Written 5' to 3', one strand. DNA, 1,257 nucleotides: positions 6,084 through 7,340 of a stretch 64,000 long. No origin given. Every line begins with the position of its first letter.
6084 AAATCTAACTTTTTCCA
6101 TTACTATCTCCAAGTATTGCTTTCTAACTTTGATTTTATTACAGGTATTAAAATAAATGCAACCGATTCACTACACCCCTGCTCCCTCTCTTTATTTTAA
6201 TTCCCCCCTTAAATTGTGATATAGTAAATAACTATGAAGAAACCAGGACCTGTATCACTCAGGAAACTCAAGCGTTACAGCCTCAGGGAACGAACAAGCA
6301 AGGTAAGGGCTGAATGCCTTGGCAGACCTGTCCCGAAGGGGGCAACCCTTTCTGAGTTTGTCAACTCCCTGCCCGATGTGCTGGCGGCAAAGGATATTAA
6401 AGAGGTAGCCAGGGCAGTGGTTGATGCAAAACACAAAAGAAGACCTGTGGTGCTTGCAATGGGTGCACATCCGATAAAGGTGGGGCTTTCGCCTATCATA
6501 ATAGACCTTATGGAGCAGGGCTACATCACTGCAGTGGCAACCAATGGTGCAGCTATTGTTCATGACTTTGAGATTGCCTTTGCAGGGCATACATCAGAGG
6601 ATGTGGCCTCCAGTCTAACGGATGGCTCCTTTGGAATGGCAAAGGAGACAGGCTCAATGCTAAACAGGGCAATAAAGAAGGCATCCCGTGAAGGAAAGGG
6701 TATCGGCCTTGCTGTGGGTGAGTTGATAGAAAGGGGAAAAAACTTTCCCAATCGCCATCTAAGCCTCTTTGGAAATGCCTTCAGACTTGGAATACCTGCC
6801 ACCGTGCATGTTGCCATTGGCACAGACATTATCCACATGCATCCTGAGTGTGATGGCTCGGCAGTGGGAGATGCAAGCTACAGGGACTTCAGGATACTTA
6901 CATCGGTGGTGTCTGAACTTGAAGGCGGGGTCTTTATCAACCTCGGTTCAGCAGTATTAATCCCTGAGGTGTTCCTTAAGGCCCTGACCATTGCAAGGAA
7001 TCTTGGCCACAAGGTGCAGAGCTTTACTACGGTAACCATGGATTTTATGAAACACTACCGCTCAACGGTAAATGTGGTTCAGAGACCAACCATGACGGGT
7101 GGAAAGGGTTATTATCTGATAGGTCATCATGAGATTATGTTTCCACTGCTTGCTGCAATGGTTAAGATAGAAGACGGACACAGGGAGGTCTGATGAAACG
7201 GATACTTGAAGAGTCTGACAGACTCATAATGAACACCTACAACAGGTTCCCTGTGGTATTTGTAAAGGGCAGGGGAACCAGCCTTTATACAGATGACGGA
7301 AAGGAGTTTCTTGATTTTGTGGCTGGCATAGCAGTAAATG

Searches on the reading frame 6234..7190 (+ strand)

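Call 28: search_protein_families(library=pfam, proteins=[window:6234-7190:+], max_evalue=0.01)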
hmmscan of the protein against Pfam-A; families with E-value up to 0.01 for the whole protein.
window:6234-7190:+ (319 aa): 2 families
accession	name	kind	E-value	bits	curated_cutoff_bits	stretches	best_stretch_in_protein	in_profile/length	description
PF01916.23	DS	-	3.9e-05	23.5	27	1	51-120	12-82/288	Deoxyhypusine synthase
PF21570.3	ArgZ-like_C_2nd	-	0.00018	21.7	27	1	56-119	1-64/213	Arginine dihydrolase ArgZ-like, C-terminal, Rossmann fold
